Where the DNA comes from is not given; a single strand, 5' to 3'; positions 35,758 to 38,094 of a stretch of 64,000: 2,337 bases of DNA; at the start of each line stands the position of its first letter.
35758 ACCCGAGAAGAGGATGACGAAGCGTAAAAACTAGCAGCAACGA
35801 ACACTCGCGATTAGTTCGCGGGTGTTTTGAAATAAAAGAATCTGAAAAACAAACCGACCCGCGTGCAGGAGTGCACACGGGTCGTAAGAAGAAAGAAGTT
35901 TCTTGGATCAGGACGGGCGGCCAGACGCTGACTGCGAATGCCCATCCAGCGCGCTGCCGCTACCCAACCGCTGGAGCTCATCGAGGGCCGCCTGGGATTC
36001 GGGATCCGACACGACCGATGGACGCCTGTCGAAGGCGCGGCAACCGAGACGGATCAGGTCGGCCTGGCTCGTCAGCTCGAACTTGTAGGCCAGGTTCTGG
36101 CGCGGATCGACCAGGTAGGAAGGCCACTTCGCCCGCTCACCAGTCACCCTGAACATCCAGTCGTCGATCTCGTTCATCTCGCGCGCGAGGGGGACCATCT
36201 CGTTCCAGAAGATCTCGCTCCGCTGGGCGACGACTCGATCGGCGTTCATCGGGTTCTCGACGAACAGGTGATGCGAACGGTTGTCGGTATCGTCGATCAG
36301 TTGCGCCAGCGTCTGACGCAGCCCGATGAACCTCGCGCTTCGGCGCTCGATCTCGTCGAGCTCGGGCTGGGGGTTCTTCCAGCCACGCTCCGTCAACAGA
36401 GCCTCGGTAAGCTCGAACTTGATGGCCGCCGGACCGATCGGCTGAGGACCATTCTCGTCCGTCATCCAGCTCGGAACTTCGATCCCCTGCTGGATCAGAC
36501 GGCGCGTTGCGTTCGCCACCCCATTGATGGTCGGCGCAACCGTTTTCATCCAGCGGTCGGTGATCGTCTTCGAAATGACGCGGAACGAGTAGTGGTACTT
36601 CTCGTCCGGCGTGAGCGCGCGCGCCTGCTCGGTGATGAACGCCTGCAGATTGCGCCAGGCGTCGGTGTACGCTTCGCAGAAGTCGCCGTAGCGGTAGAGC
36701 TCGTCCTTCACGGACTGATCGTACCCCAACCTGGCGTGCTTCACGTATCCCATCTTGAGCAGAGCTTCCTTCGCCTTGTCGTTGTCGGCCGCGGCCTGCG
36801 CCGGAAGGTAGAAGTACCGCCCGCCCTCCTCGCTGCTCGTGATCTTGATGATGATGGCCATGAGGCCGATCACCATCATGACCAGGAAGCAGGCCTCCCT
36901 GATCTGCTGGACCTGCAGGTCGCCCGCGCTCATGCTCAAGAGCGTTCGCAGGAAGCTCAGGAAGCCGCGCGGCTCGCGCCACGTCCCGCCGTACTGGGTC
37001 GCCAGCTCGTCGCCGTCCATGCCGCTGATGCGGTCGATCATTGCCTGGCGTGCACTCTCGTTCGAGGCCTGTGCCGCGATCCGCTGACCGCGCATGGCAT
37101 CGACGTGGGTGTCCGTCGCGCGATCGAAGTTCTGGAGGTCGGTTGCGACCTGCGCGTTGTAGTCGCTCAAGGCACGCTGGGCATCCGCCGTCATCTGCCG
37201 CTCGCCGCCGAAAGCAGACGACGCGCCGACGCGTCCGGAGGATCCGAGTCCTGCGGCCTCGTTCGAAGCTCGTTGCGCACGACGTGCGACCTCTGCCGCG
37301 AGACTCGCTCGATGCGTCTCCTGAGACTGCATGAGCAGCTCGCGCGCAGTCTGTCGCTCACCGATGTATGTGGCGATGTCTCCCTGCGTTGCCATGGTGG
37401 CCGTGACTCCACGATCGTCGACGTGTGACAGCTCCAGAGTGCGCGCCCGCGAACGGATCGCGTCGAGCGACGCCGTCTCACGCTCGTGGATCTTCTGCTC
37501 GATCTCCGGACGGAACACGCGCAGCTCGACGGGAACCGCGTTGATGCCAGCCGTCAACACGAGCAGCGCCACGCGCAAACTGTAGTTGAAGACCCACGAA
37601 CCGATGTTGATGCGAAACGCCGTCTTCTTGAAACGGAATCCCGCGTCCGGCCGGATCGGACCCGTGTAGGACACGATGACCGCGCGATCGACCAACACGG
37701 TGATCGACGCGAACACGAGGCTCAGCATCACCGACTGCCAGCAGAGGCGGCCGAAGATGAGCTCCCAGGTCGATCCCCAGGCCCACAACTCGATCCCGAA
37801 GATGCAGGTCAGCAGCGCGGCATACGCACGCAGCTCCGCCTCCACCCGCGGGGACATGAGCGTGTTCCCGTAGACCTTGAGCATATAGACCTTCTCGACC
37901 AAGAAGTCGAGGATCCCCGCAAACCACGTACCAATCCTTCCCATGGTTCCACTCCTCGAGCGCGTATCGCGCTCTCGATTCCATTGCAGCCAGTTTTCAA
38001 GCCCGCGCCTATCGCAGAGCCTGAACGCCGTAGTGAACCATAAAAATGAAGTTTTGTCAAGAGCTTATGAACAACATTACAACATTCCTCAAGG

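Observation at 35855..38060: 2.1-kb high-GC single-gene island encoding a 678-aa TM/coiled-coil/TM protein of unknown function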

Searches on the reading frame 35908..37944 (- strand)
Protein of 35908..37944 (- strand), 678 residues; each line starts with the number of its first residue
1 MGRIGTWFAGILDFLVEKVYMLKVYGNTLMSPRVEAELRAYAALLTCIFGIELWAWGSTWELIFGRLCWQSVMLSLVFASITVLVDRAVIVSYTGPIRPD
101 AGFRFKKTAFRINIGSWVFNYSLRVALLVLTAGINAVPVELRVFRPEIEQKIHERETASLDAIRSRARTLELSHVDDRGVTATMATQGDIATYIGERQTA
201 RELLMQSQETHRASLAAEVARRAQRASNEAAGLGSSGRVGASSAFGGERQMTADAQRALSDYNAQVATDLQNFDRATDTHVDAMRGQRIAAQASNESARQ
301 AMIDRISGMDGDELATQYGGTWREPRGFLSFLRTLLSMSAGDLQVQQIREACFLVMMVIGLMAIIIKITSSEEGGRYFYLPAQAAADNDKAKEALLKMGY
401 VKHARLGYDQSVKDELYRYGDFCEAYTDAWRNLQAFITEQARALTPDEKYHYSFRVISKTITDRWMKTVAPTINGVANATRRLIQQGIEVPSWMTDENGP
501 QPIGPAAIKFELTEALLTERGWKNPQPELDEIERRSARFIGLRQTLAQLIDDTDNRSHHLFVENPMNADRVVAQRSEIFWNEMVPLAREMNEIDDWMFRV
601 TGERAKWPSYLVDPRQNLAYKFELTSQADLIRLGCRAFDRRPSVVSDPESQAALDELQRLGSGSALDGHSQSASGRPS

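Call 3: search_protein_families(library=pfam, proteins=[window:35908-37944:-], max_evalue=1)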
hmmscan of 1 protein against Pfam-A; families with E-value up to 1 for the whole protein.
window:35908-37944:- (678 aa): 1 family
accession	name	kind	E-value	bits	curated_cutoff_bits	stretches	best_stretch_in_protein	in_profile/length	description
PF14362.11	DUF4407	-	4.8e-15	56.1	31.3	1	42-372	18-286/297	Domain of unknown function (DUF4407)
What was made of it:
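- On Pfam DUF4407 (PF14362): 56.1 bits against 31.3, E 4.8e-15, profile positions 18-286 of 297 (call 3).
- Closest known: Pfam DUF4407. Same: Residues 42-372 match profile positions 18-286 of 297 at 56.1 bits, against a cut-off of 31.3 (call 3).
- Pfam hit above the curated cut-off (call 3).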

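Call 4: search_protein_families(library=padloc, proteins=[window:35908-37944:-], max_evalue=1)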
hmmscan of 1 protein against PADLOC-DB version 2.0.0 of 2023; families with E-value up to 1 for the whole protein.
window:35908-37944:- (678 aa): 0 families
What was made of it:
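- On Known anti-phage defence systems (PADLOC-DB v2): No family at E up to 1 (call 4).
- Closest known: Membrane effectors of CHAT/SAVED-type conflict operons. Different: There is no PADLOC match (call 4).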

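Call 10: find_homologous_proteins(query=window:35908-37944:-)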
Query window:35908-37944:- (678 aa): 1 proteins with E <= 0.001 among 8000 candidates.
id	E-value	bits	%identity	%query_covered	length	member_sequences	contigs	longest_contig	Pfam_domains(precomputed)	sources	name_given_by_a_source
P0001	0.0e+0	1526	100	100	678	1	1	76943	PF14362.12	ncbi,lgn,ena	-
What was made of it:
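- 35908..37944 (-): Coding sequence of the 678-aa DUF4407-family membrane protein (GC 0.64, GC3 0.84). An identical protein is on record as P0001 (NCBI, ENA, Logan; call 10).
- Tried and rejected: The word-indexed protein search found only the query itself (call 10).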

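Call 12: find_encoding_contigs(protein=P0001, flank=10000, max_places=6)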
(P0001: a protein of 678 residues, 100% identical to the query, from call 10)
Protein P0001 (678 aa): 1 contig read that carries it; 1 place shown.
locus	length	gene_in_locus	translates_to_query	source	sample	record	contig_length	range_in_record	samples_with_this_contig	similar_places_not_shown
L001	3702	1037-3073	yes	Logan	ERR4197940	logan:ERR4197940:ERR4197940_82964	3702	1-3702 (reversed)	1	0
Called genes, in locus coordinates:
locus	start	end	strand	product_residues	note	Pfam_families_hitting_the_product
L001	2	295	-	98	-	?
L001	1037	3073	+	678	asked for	PF14362:DUF4407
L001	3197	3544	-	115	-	PF12732:YtxH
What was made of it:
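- On Pfam DUF4407 (PF14362): The record also carries PF14362 as a precomputed annotation (calls 10, 12).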

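Call 20: search_protein_families(library=phrogs, proteins=[window:35908-37944:-], max_evalue=1)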
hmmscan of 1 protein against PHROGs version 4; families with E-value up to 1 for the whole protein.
window:35908-37944:- (678 aa): 1 family
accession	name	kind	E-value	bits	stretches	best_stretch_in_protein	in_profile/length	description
phrog_20274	-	unknown function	0.2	13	1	41-89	63-111/141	-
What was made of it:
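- On Phage or plasmid gene: PHROGs best E was 0.2 (call 20).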

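Call 21: search_protein_families(library=ncbifam, proteins=[window:35908-37944:-], max_evalue=0.1)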
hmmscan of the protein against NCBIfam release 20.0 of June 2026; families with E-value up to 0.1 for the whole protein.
window:35908-37944:- (678 aa): 1 family
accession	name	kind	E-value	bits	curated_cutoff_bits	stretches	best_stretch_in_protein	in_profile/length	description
NF006906.0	PRK09400.1-1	equivalog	0.013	15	95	0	353-370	40-57/62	preprotein translocase subunit SecE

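Call 22: search_protein_representatives(protein=window:35908-37944:-)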
Query: 678 residues. Proteins with E-value up to 0.001 (for the whole library): 122; up to 1e-10: 75; up to 1e-30: 26. The best 122 are listed.
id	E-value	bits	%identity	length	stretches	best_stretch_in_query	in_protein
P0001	0.0e+00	1525.8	100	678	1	1-678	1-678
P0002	8.1e-67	242.6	31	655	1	13-619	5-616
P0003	5.5e-64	233.3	33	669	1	19-615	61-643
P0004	8.2e-63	229.4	26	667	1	3-634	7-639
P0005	2.4e-61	224.6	32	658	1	22-632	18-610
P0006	1.7e-58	215.2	27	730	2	71-624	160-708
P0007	4.3e-54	200.6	30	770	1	19-621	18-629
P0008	1.1e-53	199.2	28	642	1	26-636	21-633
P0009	2.1e-53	198.3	29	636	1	11-630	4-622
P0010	1.9e-52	195.1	29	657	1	4-621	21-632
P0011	2.4e-47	178.3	28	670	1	9-622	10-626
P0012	1.3e-42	162.7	32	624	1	133-622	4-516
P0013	1.5e-40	155.9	28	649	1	9-613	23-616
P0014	5.8e-40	153.9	29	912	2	18-502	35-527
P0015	3.1e-39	151.5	30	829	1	20-598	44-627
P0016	4.2e-38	147.8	28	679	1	18-639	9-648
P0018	3.7e-37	144.7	28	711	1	13-650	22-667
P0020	5.9e-36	140.7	25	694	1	30-624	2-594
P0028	3.0e-30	121.8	25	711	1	18-590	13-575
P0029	9.8e-30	120.1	26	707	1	9-611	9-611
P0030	1.3e-29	119.7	27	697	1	19-617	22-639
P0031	1.4e-29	119.7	26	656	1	17-631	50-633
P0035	1.3e-28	116.5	25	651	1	18-637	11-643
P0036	1.8e-28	116.0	23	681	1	8-634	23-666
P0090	6.8e-07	44.7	31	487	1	9-275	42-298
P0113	1.8e-04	36.6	30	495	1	9-272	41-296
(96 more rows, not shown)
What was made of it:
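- An exhaustive HMMER search of 1.84 billion representatives found 122 hits, of which about 50 match over residues ~10-630 at 23-33% identity (call 22).
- Tried and rejected: The exhaustive HMMER search was needed (call 22).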

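Call 25: find_homologous_proteins(query=A1, max_evalue=0.00001)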
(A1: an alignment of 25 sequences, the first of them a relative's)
Query A1 (25 sequences) (678 aa, profile of the alignment): 2 proteins with E <= 0.00001 among 8000 candidates.
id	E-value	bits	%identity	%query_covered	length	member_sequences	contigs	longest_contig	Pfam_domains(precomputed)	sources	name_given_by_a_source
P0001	7.5e-198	677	100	100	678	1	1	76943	PF14362.12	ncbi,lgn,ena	-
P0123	3.6e-24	103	28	11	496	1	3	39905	PF14362.12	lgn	-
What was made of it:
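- Tried and rejected: With the family alignment it found only one extra protein (call 25).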

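Call 27: search_dna_similar(query=window:35908-37944:-, collection=phages, mode=protein, max_evalue=0.001)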
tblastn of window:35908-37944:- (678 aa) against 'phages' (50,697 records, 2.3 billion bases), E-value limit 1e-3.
No match.

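Call 28: search_dna_similar(query=window:35908-37944:-, collection=plasmids, mode=protein, max_evalue=0.001)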
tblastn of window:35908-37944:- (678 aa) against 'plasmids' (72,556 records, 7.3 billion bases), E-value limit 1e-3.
No match.
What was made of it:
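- On Phage or plasmid gene: tblastn found no match in 50,697 phage records or 72,556 plasmids (calls 27, 28).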

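Call 35: find_related_loci(query=A2, collection=viral_contigs, flank=10000)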
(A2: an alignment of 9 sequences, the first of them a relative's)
Query A2 (678 aa) in viral_contigs; peptide patterns used: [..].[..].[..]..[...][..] (x = any residue, [..] = any of these).
43 stretches matched a pattern, but none encodes a relative of the query by tblastn (E <= 1e-3).
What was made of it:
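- On Phage or plasmid gene: The IMG/VR pattern scan found no relative (call 35).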

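Call 36: find_related_loci(query=A2, collection=metagenome_contigs, flank=10000)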
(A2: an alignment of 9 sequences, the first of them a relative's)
Query A2 (678 aa) in metagenome_contigs; peptide patterns used: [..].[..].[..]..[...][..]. (x = any residue, [..] = any of these).
34 stretches matched a pattern; 8 encode a relative of the query (tblastn E <= 1e-3); 8 distinct loci.
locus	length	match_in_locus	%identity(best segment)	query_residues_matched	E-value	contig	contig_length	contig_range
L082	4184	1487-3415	26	12-633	3e-65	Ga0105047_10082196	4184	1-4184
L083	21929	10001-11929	26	12-633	6e-65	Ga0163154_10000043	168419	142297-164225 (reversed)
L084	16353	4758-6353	27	20-535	3e-44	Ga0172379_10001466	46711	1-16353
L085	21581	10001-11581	27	12-528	7e-37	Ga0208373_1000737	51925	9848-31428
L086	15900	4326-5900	26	20-528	4e-36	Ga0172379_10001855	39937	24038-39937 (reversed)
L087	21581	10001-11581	27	12-528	7e-37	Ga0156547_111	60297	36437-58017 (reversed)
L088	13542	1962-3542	27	12-528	7e-37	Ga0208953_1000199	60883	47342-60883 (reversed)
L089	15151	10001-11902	23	20-608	4e-30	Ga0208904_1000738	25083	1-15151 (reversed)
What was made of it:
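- Tried and rejected: A 9-sequence alignment worked (calls 35, 36).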

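Call 38: predict_structure(alignment_id=A1)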
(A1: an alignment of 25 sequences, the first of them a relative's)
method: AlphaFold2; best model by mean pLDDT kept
length: 678 residues; sequences in the alignment: 25
mean_pLDDT: 83.5   pTM: 0.51
mean pLDDT of the five models: 83.5, 82.4, 81.4, 80.8, 79.4
residues with pLDDT >= 90: 263; 70-90: 319; 50-70: 68; < 50: 28
segments of 3 or more residues with pLDDT < 50: 639-646, 662-678
pLDDT, mean of each block of 10 residues (from residue 1): 75 87 90 93 93 91 84 92 90 66 54 62 85 90 92 93 93 88 86 90 91 88 85 75 80 89 91 91 88 88 91 92 89 94 94 91 88 89 89 84 72 84 90 93 88 93 93 91 85 71 72 91 90 90 90 86 77 87 90 89 81 79 71 61 49 61 42 39
secondary structure, 60 per line:
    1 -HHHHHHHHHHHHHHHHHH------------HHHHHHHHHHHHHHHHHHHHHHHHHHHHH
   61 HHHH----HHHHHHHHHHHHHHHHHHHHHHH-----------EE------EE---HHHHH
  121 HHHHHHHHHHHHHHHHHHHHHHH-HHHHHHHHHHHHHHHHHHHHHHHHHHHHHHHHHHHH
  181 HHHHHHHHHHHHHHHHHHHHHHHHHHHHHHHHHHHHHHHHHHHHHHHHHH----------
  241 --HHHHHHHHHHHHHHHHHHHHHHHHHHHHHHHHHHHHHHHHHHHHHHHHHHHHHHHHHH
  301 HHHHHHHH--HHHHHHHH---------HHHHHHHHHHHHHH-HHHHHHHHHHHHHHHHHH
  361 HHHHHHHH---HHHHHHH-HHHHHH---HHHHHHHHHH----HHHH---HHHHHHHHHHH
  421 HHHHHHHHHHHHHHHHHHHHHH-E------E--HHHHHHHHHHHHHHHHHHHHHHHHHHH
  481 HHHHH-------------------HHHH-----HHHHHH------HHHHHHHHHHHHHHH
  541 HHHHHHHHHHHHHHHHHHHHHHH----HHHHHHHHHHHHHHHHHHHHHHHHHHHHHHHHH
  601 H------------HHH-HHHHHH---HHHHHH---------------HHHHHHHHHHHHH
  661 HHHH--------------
elements in order: H2-19 H32-64 H69-91 H116-143 H145-230 H243-308 H311-318 H328-341 H343-368 H372-378 H380-385 H389-398 H403-406 H410-442 H454-485 H505-508 H514-519 H526-563 H568-601 H618-623 H627-632 H648-664
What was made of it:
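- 37516..37851 (-): Residues 32-143: three N-terminal membrane helices, with conserved D86 (TM2), R124 and P138/E140 (TM3), and the TAVPVEL motif. Helices in the model (call 38).
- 37015..37515 (-): Residues 144-310: antiparallel coiled-coil hairpin (helices 145-230 and 243-308). The first helix would be about 13 nm long by standard helix rise (my arithmetic). The Gly-rich tip loop (residues 229-243, window 37216-37260) carries invariant E229, G232 and G240, with G242 in at least 90% of sequences. AlphaFold2 model, pLDDT 85-93 in this stretch (call 38).
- On Pfam DUF4407 (PF14362): Helices 145-230 and 243-308 in the model (call 38).
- Checked: That is about 165 aa, not 230 aa (call 38).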

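Call 42: fold_search(model_id=the predicted structure, library=pdb)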
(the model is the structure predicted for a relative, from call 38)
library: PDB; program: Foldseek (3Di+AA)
matches with E <= 10: 155; with E <= 0.001: 0
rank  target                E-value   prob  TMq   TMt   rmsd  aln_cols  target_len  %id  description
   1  6vqt_A                7.4e-01  0.33  0.13  0.15  44.9       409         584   12  Structure of a bacterial Atm1-family ABC exporter with MgADPVO4 bound (released 2020-07-29)
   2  6pam_A                1.1e+00  0.15  0.10  0.11  42.3       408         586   13  Structure of a bacterial Atm1-family ABC transporter with MgADP bound (released 2020-06-24)
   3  4ry2_B                1.1e+00  0.15  0.10  0.10  43.5       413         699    9  Crystal structure of the peptidase-containing ABC transporter PCAT1 (released 2015-07-22)
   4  8t4h_B                1.2e+00  0.11  0.08  0.10  41.3       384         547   11  Transporter associated with antigen processing (TAP) bound to the 8-mer peptide RRYQSTEL (released 2024-06-19)
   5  3vkg_A                1.2e+00  0.11  0.15  0.05  43.5       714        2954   11  X-ray structure of an MTBD truncation mutant of dynein motor domain (released 2012-03-14)
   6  7dny_A                1.2e+00  0.12  0.08  0.10  40.9       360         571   11  Cryo-EM structure of the human ABCB6 (coproporphyrin III-bound) (released 2022-06-22)
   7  3wmf                  1.2e+00  0.09  0.08  0.09  42.1       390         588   10  Crystal structure of an inward-facing eukaryotic ABC multitrug transporter G277V/A278V/A279V mutant (released 2014-03-19)
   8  7dnz_A                1.3e+00  0.09  0.08  0.09  43.9       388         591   12  Cryo-EM structure of the human ABCB6 (Hemin and GSH-bound) (released 2022-06-22)
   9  8yr3_A                1.4e+00  0.23  0.14  0.16  42.9       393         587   12  Cryo-EM structure of the human ABCB6 in complex with Cd(II):GSH (released 2024-06-19)
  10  6pam_C                1.4e+00  0.09  0.08  0.09  41.3       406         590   13  Structure of a bacterial Atm1-family ABC transporter with MgADP bound (released 2020-06-24)
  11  7ocy_B                1.5e+00  0.09  0.09  0.11  38.6       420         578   14  Enterococcus faecalis EfrCD in complex with a nanobody (released 2022-05-18)
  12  7rra_A                1.5e+00  0.09  0.09  0.10  49.5       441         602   12  Cryo-EM Structure of Nanodisc reconstituted ABCD1 in inward open conformation (released 2022-01-19)
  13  7x1w_A                1.6e+00  0.14  0.12  0.14  46.5       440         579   12  Cryo-EM structure of human ABCD1 E630Q in the presence of ATP in inward-facing state (released 2023-03-22)
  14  8t4j_B                1.6e+00  0.08  0.08  0.10  40.3       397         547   12  Transporter associated with antigen processing (TAP) bound to the 14-mer peptide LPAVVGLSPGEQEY (released 2024-06-19)
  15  9dbq_A                1.8e+00  0.16  0.13  0.14  39.9       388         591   10  Cryo-EM structure of human ABCB6 transporter in an inward-facing conformation (released 2024-11-20)
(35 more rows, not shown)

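Call 44: list_cluster_members(proteins=[P0002, P0003, P0004, P0005, P0006, P0007, P0008, P0009, P0010, P0011])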
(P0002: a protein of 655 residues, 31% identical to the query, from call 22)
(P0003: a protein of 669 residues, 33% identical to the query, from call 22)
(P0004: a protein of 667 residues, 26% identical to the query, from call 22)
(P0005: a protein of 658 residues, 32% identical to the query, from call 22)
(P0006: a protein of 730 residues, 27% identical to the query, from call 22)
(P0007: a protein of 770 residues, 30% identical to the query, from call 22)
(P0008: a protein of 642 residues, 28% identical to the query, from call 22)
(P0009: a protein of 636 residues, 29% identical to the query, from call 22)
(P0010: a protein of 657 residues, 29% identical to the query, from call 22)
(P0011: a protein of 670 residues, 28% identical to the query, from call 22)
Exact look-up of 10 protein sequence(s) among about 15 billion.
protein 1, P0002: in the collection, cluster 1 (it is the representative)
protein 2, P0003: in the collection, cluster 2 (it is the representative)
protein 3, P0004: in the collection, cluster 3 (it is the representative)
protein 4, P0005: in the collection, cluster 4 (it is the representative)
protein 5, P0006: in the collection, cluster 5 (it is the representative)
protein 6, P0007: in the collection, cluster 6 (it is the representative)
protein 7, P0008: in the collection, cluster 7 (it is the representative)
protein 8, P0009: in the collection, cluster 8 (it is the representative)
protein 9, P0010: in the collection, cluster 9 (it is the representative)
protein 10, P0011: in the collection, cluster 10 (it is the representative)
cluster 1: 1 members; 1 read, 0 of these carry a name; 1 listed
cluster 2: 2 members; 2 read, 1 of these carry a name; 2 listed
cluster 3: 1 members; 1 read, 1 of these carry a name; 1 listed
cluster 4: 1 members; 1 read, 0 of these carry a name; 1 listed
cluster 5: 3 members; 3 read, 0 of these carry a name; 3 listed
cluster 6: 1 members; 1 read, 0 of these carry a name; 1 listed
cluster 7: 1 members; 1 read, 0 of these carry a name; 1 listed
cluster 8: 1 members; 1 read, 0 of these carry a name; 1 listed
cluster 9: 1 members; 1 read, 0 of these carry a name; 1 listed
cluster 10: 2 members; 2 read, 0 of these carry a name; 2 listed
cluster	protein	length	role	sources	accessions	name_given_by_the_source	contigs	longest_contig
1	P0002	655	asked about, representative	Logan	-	-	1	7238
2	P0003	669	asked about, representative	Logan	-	-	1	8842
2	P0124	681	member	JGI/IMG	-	hypothetical protein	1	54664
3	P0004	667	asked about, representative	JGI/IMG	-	hypothetical protein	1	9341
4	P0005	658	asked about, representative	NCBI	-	-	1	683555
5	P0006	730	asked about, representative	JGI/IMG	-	-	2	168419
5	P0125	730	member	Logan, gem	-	-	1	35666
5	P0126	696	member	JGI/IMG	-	-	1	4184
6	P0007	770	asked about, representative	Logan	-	-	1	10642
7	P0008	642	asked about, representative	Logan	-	-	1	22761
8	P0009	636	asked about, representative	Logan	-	-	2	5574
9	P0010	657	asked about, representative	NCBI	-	-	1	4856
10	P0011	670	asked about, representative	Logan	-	-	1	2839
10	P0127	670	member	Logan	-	-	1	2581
